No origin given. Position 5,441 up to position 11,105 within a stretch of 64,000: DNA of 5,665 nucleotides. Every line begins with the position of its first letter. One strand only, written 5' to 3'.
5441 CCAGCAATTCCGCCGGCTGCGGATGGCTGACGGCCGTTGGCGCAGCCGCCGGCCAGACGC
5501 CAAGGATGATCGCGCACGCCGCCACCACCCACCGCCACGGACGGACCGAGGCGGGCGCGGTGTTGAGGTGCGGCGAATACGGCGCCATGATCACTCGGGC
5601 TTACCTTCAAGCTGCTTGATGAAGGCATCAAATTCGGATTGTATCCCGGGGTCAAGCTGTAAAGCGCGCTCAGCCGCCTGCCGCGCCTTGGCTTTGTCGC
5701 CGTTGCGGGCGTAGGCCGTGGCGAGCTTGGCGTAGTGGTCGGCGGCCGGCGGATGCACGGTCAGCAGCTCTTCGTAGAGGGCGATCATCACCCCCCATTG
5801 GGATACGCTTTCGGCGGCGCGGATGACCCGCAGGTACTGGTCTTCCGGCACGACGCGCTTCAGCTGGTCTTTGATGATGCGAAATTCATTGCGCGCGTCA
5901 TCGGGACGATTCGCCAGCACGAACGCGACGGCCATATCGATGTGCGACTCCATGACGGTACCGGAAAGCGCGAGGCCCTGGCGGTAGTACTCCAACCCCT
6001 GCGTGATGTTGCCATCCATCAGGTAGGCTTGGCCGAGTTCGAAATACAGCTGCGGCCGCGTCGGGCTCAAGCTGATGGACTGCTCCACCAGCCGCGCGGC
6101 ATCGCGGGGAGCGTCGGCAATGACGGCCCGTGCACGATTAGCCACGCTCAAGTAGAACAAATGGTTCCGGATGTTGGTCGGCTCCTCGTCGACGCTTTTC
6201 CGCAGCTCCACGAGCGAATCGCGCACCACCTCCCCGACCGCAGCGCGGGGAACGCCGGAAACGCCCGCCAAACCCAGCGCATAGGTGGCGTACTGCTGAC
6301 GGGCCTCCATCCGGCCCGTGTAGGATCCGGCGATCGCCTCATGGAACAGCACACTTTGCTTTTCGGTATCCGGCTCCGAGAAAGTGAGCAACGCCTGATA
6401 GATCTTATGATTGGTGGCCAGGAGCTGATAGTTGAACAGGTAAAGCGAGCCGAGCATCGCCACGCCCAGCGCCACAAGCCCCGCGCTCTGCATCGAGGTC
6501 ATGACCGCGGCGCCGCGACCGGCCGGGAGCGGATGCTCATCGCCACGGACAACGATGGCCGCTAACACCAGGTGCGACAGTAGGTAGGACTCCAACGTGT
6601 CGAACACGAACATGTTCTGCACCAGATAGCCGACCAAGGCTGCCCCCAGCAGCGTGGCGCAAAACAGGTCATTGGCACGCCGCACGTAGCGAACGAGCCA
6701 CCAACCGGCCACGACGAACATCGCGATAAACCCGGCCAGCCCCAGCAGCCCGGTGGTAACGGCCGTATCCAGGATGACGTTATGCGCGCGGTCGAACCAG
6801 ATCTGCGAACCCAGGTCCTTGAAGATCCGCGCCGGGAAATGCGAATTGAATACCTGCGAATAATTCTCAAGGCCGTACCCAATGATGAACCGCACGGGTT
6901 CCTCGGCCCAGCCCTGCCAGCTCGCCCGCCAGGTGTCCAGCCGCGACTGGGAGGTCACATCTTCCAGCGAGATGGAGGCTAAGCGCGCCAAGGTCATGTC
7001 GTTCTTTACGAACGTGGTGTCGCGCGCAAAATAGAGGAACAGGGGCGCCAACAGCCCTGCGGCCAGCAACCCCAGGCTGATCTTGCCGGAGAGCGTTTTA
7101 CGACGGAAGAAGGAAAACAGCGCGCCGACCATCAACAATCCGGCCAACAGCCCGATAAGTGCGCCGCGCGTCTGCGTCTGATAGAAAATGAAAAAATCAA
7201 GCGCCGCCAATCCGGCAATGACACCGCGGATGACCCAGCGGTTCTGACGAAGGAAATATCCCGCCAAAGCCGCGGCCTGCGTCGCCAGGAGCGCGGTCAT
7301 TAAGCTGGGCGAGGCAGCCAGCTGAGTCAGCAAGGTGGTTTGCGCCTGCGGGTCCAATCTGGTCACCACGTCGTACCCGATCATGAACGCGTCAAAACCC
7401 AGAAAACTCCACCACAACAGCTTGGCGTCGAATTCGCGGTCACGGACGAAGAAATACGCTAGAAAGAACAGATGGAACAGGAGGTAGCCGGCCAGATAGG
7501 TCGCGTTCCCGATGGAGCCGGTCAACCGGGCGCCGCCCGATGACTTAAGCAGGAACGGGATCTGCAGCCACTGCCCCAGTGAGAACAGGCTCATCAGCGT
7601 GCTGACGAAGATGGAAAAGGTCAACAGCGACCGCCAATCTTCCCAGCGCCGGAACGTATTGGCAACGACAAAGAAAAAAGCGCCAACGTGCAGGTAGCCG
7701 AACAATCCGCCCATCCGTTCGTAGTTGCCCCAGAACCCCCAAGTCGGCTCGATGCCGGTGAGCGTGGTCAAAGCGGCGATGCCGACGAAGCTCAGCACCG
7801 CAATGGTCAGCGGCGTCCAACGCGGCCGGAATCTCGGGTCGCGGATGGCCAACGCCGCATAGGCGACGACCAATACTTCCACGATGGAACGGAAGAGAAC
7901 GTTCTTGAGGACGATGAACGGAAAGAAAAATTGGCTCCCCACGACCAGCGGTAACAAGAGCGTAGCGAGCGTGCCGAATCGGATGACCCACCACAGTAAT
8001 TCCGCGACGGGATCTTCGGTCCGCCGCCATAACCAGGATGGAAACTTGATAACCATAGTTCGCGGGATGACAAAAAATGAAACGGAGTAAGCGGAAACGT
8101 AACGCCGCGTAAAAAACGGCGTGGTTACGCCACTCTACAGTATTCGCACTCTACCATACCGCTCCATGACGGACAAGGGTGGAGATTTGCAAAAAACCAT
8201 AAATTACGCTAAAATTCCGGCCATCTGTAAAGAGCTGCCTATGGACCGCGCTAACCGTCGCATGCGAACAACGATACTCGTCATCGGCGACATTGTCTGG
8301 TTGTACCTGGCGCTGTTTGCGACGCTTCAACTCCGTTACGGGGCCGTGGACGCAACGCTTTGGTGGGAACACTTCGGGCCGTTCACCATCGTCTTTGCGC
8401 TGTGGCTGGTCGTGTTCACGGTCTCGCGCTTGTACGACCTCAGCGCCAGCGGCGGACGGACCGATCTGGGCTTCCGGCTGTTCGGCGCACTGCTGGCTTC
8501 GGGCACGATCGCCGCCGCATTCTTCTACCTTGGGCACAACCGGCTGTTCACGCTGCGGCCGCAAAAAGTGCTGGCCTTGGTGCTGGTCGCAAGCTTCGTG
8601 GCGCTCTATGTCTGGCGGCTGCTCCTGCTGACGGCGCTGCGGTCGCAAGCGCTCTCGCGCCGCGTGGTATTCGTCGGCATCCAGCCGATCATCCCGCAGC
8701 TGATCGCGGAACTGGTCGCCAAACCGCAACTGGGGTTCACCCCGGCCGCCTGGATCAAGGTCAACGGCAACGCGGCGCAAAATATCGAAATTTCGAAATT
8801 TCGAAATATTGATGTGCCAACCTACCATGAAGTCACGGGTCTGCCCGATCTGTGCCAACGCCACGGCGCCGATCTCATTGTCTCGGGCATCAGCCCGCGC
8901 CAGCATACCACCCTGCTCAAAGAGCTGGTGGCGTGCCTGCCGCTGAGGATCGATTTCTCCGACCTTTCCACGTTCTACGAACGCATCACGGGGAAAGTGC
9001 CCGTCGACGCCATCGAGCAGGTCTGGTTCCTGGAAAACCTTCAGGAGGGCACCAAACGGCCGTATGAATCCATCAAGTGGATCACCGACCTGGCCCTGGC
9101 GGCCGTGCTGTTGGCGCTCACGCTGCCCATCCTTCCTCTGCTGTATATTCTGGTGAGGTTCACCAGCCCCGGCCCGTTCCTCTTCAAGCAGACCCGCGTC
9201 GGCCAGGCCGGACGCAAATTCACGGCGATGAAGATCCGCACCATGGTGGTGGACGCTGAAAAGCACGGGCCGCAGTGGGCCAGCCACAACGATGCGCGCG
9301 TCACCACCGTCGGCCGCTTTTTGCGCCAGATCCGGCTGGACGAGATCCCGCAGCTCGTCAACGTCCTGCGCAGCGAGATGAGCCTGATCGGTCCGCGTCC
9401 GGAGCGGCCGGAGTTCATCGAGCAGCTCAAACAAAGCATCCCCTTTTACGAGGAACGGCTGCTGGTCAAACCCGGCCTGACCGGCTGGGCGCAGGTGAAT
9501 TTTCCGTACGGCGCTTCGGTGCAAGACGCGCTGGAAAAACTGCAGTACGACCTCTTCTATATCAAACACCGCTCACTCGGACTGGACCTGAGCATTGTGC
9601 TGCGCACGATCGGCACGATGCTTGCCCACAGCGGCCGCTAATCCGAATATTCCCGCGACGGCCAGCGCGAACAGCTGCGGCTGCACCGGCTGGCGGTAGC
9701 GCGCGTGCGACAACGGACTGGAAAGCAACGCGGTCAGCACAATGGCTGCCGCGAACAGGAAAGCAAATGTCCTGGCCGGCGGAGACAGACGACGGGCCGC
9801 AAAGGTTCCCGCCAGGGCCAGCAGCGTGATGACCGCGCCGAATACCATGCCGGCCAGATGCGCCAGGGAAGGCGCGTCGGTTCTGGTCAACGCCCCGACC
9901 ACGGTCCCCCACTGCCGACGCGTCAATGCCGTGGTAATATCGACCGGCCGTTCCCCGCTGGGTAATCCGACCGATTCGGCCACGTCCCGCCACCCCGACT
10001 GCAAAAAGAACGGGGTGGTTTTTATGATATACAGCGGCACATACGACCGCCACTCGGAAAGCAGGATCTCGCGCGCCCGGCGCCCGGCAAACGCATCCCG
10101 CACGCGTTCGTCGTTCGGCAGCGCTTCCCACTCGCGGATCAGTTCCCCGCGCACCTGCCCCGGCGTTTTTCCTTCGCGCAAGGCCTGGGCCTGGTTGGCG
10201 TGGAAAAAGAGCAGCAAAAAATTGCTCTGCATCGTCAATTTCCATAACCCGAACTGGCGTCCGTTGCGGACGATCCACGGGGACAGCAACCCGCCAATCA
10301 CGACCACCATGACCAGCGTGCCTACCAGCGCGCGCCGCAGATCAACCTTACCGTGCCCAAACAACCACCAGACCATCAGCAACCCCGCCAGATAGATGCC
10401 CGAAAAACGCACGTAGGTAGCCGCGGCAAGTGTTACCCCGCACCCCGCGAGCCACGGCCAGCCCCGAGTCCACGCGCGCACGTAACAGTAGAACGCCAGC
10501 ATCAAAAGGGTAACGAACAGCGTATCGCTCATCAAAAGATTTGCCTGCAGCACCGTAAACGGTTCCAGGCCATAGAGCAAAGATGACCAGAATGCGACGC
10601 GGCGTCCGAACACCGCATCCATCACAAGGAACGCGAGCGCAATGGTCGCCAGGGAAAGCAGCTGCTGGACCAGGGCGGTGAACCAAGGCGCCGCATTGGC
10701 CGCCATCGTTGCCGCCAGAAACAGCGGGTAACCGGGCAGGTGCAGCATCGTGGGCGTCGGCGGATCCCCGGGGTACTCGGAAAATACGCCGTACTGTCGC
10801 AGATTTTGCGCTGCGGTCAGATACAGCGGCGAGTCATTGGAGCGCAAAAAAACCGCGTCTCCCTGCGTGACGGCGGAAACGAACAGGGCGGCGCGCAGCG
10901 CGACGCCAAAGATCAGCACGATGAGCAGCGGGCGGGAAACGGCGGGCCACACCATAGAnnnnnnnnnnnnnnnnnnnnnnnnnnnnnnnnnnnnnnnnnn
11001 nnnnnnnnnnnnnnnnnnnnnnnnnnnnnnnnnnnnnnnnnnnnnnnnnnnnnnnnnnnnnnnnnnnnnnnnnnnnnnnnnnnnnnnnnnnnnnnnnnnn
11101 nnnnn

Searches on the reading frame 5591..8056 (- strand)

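Call 4: search_protein_families(library=pfam, proteins=[window:5591-8056:-], max_evalue=0.01)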
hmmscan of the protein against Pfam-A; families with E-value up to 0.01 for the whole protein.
window:5591-8056:- (821 aa): 12 families
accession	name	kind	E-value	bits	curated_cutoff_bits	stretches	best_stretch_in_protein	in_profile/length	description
PF04932.20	Wzy_C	-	9.1e-17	61.7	31.7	1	284-444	3-149/149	O-Antigen ligase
PF07719.23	TPR_2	-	1.6e-12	47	27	2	776-804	5-33/34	Tetratricopeptide repeat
PF13431.12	TPR_17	-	6.1e-10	39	24.4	1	658-686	3-31/34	Tetratricopeptide repeat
PF13432.12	TPR_16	-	1.1e-09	39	32.7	1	759-804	18-63/65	Tetratricopeptide repeat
PF14559.12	TPR_19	-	9.7e-09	35.9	25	0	647-686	4-43/68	Tetratricopeptide repeat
PF13428.12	TPR_14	-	3.4e-08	33.8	23.5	1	775-804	4-33/44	Tetratricopeptide repeat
PF00515.34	TPR_1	-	8.2e-08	32.2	27.8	1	773-803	2-32/34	Tetratricopeptide repeat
PF13181.12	TPR_8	-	3.4e-07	30.3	25.7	1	775-803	4-32/34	Tetratricopeptide repeat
PF13424.12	TPR_12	-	2.1e-06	28.3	30.1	1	760-801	32-74/77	Tetratricopeptide repeat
PF13371.12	TPR_9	-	3.5e-06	27.4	35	0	749-803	6-60/73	Tetratricopeptide repeat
PF13414.12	TPR_11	-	0.00039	20.5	26.8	0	659-682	19-42/42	TPR repeat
PF07721.20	TPR_4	-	0.00096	20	27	0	776-797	5-26/26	Tetratricopeptide repeat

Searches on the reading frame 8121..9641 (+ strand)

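Call 11: search_protein_families(library=pfam, proteins=[window:8121-9641:+], max_evalue=0.001)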
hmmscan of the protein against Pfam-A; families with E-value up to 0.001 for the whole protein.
window:8121-9641:+ (506 aa): 1 family
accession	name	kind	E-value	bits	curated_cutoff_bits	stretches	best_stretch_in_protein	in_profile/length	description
PF02397.22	Bac_transf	-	4e-62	209.4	27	1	319-501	1-178/179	Bacterial sugar transferase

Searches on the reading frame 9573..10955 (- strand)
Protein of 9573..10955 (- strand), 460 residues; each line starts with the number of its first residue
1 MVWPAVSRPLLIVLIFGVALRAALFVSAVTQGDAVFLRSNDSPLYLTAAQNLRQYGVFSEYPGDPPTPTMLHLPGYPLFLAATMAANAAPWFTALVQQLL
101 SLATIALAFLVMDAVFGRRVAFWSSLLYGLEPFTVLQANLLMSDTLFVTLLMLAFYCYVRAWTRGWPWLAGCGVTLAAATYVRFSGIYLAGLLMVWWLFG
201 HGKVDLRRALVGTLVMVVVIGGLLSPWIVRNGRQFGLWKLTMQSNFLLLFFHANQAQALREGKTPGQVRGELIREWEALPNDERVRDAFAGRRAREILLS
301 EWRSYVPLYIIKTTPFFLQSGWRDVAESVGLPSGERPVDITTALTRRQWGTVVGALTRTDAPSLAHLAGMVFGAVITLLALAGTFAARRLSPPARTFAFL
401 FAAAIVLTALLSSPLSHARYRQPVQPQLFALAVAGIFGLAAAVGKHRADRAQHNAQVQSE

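Call 4: search_protein_families(library=pfam, proteins=[window:9573-10955:-], max_evalue=0.01)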
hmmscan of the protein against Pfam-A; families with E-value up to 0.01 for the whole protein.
window:9573-10955:- (460 aa): 2 families
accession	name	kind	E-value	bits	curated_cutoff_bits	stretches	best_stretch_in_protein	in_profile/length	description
PF13231.12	PMT_2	-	4.2e-10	40.5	26.1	1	78-228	8-158/160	Dolichyl-phosphate-mannose-protein mannosyltransferase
PF02366.24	PMT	-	0.0082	16.2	22.7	1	94-198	86-200/245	Dolichyl-phosphate-mannose-protein mannosyltransferase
